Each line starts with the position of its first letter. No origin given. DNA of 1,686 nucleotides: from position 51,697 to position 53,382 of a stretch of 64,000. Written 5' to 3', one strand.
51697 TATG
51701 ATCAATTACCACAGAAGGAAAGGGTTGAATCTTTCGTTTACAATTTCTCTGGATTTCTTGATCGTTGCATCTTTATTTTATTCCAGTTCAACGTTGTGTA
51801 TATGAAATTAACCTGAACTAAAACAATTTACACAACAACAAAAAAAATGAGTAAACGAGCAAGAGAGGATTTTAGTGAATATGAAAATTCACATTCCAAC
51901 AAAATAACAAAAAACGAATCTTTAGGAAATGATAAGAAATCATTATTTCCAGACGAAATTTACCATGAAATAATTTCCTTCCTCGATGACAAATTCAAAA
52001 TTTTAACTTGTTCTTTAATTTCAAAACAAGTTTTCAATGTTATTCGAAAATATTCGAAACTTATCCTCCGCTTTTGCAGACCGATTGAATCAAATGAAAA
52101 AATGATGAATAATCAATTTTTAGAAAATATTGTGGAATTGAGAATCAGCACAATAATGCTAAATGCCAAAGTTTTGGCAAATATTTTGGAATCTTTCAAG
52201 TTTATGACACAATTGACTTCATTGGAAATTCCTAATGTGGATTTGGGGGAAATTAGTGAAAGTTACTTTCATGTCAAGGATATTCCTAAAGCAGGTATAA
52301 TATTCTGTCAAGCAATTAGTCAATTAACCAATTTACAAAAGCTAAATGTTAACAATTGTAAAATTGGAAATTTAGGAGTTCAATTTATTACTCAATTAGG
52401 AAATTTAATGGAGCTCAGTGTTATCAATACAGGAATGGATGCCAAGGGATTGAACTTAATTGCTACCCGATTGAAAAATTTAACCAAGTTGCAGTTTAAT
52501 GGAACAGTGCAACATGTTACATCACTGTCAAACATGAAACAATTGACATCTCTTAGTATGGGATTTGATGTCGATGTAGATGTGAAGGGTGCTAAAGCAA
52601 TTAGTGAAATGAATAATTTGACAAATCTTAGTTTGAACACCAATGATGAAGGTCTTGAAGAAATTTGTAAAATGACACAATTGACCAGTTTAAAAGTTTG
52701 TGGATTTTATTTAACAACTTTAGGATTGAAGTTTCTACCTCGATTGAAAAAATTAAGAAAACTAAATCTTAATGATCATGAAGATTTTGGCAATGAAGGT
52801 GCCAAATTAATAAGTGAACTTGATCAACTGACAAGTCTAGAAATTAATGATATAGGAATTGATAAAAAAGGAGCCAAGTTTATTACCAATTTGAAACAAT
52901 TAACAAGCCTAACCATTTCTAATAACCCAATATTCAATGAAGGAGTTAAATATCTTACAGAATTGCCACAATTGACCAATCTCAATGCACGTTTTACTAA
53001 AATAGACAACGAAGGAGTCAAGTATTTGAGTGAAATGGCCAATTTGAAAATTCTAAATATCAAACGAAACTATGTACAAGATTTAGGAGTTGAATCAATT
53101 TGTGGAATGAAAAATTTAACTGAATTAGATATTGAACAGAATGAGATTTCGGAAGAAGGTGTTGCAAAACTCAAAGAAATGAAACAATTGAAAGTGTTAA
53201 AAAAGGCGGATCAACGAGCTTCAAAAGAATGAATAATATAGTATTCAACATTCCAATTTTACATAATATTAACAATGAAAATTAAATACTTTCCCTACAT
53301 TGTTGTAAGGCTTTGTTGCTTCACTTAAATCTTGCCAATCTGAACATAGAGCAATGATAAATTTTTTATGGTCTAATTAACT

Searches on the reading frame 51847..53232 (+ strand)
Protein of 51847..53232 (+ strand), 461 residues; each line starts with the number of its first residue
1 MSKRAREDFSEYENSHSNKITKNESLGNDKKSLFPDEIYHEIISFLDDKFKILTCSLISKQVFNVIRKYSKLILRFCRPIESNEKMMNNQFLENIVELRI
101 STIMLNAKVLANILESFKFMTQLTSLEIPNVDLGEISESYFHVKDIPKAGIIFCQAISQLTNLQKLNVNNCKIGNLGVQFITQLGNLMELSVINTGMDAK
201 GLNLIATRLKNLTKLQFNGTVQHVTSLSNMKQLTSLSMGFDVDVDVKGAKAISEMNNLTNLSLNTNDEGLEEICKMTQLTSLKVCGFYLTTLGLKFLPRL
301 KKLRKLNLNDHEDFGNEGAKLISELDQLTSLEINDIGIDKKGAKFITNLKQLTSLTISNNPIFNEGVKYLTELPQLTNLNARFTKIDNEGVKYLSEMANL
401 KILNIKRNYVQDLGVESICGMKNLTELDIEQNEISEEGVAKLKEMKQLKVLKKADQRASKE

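Call 29: find_encoding_contigs(protein=window:51847-53232:+, flank=10000, max_places=3)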
Protein window:51847-53232:+ (461 aa): no gene with exactly this product is on record in the collection.
